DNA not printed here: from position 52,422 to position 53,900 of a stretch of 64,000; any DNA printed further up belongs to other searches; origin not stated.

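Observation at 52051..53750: Translationally coupled KdsC-like phosphatase and GatZ/KbaZ-like TIM-barrel protein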

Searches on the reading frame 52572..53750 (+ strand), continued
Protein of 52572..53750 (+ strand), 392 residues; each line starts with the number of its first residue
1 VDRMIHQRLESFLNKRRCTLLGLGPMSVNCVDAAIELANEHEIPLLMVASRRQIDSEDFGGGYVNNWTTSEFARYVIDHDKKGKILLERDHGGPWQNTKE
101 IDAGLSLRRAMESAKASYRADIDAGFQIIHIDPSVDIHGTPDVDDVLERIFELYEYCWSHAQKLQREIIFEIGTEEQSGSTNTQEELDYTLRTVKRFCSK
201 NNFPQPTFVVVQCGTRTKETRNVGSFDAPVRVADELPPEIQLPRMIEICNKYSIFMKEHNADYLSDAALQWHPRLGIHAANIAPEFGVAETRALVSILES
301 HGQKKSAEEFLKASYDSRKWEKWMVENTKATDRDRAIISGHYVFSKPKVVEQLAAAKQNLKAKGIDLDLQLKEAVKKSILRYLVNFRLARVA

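Call 69: search_protein_families(library=pfam, proteins=[L001:12812-14377:+, L001:12060-12815:+, L073:10535-12184:+], max_evalue=1)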
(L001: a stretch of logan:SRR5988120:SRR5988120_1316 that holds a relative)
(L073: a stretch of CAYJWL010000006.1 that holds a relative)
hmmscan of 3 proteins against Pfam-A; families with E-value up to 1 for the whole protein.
L001:12812-14377:+ (521 aa): 6 families
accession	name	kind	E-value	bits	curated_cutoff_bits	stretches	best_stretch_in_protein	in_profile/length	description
PF12804.13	NTP_transf_3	-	7.3e-08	33.2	27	1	8-114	2-98/160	MobA-like NTP transferase domain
PF01636.29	APH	-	3e-05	24.3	23.2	1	375-430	164-210/239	Phosphotransferase enzyme family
PF19974.5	TCAD9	-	0.0081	15.8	40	1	350-415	264-327/429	Ternary complex associated domain 9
PF22303.2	OspG_kinase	-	0.017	15.6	27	1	384-411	102-129/152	Protein kinase OspG, kinase domain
PF00483.29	NTP_transferase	-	0.061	13.3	21.2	0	9-45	4-41/245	Nucleotidyl transferase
PF01128.25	IspD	-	0.18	12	27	1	6-47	2-40/221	2-C-methyl-D-erythritol 4-phosphate cytidylyltransferase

L001:12060-12815:+ (251 aa): 1 family
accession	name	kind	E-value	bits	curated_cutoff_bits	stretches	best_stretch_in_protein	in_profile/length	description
PF01050.24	MannoseP_isomer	-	2.5e-06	28.1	23.6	1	120-195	10-80/116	Mannose-6-phosphate isomerase C-terminal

L073:10535-12184:+ (549 aa): 5 families
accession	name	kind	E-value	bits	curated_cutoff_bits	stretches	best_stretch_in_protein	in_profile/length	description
PF12804.13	NTP_transf_3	-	2.3e-09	38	27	1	8-113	1-96/160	MobA-like NTP transferase domain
PF00483.29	NTP_transferase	-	3.9e-06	27.1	21.2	1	7-67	1-65/245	Nucleotidyl transferase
PF01636.29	APH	-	0.00024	21.4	23.2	1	372-438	146-210/239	Phosphotransferase enzyme family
PF19974.5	TCAD9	-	0.028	14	40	1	357-419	264-323/429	Ternary complex associated domain 9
PF01128.25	IspD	-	0.059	13.6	27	1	8-61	3-55/221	2-C-methyl-D-erythritol 4-phosphate cytidylyltransferase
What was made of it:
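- The kinase domain matches APH only around the catalytic loop, so anomeric specificity is assumed (call 69).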

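Call 79: get_annotated_region(hit=H15, flank=9000)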
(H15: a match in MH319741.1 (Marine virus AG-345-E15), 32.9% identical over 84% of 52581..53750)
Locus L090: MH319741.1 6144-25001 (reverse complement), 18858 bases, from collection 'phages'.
description: Marine virus AG-345-E15 Ga0172270_11 genomic sequence.
organism: Marine virus AG-345-E15 (NCBI taxid 2162688)
taxonomy: Viruses; Duplodnaviria; Heunggongvirae; Uroviricota; Caudoviricetes
host: -; source: single cell amplified by WGA-X; seawater; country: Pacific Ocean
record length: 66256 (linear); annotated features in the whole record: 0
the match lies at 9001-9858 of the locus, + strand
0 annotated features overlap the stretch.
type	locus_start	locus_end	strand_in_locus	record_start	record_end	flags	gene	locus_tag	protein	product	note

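Call 83: search_protein_families(library=pfam, proteins=[L090:5014-6012:+, L090:6009-6761:+, L090:6761-7108:+, L090:7105-7455:+, L090:8989-9933:+, L090:9930-10505:+, L090:10510-11247:+, L090:11244-11747:+, L090:11744-12796:+, L090:13076-13756:+], max_evalue=0.001)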
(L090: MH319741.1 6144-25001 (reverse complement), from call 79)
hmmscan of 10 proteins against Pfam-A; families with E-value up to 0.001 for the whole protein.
L090:5014-6012:+ (332 aa): 7 families
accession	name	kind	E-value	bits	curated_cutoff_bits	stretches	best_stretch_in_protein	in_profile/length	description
PF01370.27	Epimerase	-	1.3e-48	165.9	20.9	1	3-241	1-240/240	NAD dependent epimerase/dehydratase family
PF16363.11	GDP_Man_Dehyd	-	8.2e-46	157.4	27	1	4-326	1-331/332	GDP-mannose 4,6 dehydratase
PF02719.21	Polysacc_synt_2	-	3.5e-18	66.3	20.2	1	3-262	1-250/293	Polysaccharide biosynthesis protein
PF04321.23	RmlD_sub_bind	-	2e-16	60.4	27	1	1-181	1-156/287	RmlD substrate binding domain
PF01073.25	3Beta_HSD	-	1.2e-12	47.9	22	1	4-226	1-225/280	3-beta hydroxysteroid dehydrogenase/isomerase family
PF07993.18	NAD_binding_4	-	1.1e-11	44.8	20.1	1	70-224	87-256/258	Male sterility protein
PF01113.26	DapB_N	-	0.00042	20.8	25.6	0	1-70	1-69/124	Dihydrodipicolinate reductase, N-terminus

L090:6009-6761:+ (250 aa): 1 family
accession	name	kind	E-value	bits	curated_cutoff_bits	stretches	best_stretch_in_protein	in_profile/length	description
PF25072.1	DUF7796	-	2.1e-05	24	27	1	117-169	89-141/346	Domain of unknown function (DUF7796)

L090:6761-7108:+ (115 aa): 7 families
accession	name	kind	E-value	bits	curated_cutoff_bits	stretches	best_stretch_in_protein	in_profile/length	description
PF00702.32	Hydrolase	-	3.9e-07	31.1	26.4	0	25-80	95-149/191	haloacid dehalogenase-like hydrolase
PF24694.1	LNS2_PITM1-3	-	1.3e-06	28.8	27.7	1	5-69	2-62/124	PITM 1-3, LNS2 domain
PF03767.20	Acid_phosphat_B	-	4.5e-06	26.8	27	1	28-87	120-180/230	HAD superfamily, subfamily IIIB (Acid phosphatase)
PF08282.18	Hydrolase_3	-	5e-06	26.9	20.9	1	4-85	1-66/255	haloacid dehalogenase-like hydrolase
PF25109.1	HAD_PNKP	-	1.8e-05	25.3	27.6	1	2-67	2-69/143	Polynucleotide kinase PNKP phosphatase domain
PF13344.12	Hydrolase_6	-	2.6e-05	24.6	27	1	4-71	1-57/101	Haloacid dehalogenase-like hydrolase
PF12710.13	HAD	-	0.00037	21.4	27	0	21-53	78-110/189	haloacid dehalogenase-like hydrolase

L090:7105-7455:+ (116 aa): 3 families
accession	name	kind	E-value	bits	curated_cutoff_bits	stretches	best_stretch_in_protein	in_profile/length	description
PF01050.24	MannoseP_isomer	-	1.1e-29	103.4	23.6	1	7-111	12-116/116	Mannose-6-phosphate isomerase C-terminal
PF07883.17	Cupin_2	-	1.6e-14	53.8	27.2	1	29-95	4-69/70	Cupin domain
PF14667.12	Polysacc_synt_C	-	1.2e-05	25.8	28.7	1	29-93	24-96/111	Polysaccharide biosynthesis C-terminal domain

L090:8989-9933:+ (314 aa): 0 families

L090:9930-10505:+ (191 aa): 0 families

L090:10510-11247:+ (245 aa): 0 families

L090:11244-11747:+ (167 aa): 1 family
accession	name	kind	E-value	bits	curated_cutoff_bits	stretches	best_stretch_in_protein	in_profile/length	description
PF13640.12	2OG-FeII_Oxy_3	-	4.8e-06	27.9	27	1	94-161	27-94/98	2OG-Fe(II) oxygenase superfamily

L090:11744-12796:+ (350 aa): 2 families
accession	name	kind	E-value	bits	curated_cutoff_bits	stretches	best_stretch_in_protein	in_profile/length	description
PF00288.32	GHMP_kinases_N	-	1.1e-18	67.6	22.3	1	96-177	9-87/87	GHMP kinases N terminal domain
PF08544.19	GHMP_kinases_C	-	1.7e-10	41.6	21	1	253-331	4-83/85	GHMP kinases C terminal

L090:13076-13756:+ (226 aa): 2 families
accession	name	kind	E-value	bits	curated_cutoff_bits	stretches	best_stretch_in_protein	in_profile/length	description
PF12804.13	NTP_transf_3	-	1.1e-07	32.6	27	1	23-114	3-96/160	MobA-like NTP transferase domain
PF00483.29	NTP_transferase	-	1.2e-06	28.7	21.2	1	23-217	4-234/245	Nucleotidyl transferase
